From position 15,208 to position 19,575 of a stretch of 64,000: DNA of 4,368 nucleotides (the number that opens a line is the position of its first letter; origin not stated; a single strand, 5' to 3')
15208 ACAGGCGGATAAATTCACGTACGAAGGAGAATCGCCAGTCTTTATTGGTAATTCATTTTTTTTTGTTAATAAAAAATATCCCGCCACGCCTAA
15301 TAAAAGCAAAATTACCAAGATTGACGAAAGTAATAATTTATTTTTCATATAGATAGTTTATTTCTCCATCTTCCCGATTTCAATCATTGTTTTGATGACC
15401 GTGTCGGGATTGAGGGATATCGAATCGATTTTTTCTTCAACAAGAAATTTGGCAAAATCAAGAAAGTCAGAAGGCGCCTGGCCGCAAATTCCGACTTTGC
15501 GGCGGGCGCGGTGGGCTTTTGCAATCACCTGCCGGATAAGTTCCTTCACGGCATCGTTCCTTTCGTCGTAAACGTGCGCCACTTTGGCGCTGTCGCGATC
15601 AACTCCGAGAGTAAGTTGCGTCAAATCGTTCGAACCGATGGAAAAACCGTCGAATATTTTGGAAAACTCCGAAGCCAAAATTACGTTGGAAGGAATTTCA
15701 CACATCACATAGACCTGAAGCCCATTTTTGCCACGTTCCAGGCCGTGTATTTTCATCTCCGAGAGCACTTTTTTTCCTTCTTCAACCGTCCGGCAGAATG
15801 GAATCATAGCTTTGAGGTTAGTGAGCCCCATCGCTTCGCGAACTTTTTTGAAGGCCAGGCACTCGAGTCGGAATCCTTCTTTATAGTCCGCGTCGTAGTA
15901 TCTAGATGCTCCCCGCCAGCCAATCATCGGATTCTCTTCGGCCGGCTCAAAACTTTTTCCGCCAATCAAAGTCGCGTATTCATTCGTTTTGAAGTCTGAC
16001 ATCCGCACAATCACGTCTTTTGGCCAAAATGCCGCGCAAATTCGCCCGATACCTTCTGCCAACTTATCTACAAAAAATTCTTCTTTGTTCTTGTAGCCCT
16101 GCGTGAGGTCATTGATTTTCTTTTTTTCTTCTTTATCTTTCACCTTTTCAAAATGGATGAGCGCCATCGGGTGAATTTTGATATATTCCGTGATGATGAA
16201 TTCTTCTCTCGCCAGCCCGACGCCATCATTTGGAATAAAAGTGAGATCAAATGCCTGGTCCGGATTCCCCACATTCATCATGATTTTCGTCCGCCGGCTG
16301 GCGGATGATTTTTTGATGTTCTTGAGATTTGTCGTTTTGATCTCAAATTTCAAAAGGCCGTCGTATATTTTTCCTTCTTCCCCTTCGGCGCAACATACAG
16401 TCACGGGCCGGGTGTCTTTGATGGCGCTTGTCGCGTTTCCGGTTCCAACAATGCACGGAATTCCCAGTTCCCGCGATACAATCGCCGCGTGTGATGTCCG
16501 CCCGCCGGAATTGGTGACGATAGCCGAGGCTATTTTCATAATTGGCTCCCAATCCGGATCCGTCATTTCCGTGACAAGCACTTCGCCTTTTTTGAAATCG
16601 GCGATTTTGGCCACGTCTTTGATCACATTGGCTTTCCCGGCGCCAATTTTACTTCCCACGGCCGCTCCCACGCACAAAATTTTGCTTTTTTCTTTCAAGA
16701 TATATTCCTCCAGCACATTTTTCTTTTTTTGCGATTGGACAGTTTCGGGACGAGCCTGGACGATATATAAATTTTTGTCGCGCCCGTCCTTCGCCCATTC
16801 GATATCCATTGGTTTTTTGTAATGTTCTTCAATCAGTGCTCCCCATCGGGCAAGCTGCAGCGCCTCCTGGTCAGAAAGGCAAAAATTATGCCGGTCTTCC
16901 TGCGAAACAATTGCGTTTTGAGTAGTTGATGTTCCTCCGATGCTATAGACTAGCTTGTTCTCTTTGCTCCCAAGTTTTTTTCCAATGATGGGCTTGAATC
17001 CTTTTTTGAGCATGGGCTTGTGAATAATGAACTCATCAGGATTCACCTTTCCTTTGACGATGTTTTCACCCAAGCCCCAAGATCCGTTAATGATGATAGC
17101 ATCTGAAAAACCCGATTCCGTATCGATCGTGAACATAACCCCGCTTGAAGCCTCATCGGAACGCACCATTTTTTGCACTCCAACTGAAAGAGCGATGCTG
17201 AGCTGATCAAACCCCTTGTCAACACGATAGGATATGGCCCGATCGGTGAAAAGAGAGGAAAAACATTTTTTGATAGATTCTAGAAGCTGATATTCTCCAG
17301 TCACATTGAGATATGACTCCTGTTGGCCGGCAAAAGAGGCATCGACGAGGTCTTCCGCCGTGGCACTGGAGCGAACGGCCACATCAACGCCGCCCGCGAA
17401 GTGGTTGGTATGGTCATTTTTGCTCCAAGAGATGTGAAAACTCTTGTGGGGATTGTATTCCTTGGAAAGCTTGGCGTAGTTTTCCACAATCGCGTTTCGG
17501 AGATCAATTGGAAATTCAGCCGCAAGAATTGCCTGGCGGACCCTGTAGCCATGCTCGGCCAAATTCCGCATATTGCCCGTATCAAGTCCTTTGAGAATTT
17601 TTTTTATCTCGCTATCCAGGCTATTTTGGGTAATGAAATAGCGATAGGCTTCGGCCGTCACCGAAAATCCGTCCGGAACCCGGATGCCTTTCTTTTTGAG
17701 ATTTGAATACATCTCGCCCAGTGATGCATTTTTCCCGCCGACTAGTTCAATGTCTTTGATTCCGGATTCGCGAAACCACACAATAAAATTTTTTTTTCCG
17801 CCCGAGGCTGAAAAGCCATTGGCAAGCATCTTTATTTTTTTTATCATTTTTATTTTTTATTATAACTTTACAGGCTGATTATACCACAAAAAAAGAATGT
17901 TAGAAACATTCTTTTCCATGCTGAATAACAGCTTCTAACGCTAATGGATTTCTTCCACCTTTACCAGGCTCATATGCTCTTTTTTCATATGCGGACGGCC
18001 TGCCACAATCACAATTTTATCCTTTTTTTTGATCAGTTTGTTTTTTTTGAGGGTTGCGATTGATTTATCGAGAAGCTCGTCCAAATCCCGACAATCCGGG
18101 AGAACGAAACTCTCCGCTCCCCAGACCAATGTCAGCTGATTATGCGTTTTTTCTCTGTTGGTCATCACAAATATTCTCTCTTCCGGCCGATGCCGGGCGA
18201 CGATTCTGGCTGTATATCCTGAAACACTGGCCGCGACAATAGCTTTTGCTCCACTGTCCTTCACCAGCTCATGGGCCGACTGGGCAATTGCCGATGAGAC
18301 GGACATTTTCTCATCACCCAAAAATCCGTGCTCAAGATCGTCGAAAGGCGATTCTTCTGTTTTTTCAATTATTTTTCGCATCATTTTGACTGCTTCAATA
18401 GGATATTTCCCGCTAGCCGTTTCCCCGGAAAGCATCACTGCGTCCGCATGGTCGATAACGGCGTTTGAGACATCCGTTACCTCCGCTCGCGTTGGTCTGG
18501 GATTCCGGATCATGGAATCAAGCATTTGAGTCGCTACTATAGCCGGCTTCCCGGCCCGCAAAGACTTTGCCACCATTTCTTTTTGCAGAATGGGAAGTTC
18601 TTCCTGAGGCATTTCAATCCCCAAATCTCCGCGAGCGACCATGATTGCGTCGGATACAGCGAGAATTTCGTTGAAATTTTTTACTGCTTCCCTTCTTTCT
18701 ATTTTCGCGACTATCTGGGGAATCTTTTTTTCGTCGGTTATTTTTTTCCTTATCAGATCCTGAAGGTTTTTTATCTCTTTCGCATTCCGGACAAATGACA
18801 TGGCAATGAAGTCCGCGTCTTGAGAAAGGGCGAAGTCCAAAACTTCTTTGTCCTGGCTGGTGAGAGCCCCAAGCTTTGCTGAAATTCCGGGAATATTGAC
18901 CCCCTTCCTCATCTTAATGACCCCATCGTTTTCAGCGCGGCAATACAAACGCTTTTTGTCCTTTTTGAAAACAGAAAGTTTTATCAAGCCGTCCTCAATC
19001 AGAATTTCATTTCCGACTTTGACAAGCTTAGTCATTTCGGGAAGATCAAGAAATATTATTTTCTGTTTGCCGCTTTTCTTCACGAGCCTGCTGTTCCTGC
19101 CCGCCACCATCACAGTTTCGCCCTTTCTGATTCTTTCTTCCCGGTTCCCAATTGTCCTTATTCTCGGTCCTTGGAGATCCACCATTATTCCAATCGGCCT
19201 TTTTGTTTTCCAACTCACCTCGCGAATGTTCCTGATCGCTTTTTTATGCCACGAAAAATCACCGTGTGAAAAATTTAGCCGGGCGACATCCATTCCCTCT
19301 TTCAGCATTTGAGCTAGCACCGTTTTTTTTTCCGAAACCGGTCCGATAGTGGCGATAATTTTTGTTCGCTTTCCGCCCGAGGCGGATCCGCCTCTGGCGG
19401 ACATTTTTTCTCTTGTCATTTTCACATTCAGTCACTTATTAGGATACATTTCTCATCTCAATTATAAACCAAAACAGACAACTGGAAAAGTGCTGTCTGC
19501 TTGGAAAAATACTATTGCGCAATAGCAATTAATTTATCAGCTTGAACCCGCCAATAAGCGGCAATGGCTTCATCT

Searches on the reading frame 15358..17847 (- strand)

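Call 37: search_protein_families(library=pfam, proteins=[window:15358-17847:-], max_evalue=0.00001)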
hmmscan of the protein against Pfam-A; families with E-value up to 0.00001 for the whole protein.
window:15358-17847:- (829 aa): 3 families
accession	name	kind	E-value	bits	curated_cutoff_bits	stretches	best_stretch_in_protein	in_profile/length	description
PF01326.24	PPDK_N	-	3.5e-120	401.6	27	1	34-379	2-320/328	Pyruvate phosphate dikinase, AMP/ATP-binding domain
PF02896.24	PEP-utilizers_C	-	1.1e-58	199.1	22.8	1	515-826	15-290/293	PEP-utilising enzyme, PEP-binding domain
PF00391.29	PEP-utilizers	-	8.4e-27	93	23.1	1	418-489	1-72/72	PEP-utilising enzyme, mobile domain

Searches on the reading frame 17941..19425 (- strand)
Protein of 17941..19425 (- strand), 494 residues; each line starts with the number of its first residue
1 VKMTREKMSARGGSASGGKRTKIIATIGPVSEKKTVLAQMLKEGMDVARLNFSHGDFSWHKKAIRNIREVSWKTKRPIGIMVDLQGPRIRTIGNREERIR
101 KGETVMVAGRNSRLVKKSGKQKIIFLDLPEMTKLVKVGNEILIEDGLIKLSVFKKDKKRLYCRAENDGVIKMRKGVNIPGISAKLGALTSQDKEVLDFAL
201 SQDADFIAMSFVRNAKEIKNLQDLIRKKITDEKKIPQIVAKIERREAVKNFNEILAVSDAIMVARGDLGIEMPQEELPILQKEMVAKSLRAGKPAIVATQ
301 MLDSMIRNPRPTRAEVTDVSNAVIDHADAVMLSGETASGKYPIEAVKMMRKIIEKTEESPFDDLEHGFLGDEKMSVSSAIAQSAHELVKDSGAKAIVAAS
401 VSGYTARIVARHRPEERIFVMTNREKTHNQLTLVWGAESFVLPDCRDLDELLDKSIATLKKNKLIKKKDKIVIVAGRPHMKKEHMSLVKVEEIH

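Call 37: search_protein_families(library=pfam, proteins=[window:17941-19425:-], max_evalue=0.00001)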
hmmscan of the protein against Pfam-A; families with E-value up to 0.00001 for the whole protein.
window:17941-19425:- (494 aa): 2 families
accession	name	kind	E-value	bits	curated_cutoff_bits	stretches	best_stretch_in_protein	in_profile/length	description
PF00224.27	PK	-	2e-114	382.5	30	1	19-346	2-328/328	Pyruvate kinase, barrel domain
PF02887.21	PK_C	-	1.1e-28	100.1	28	1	379-490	2-113/114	Pyruvate kinase, alpha/beta domain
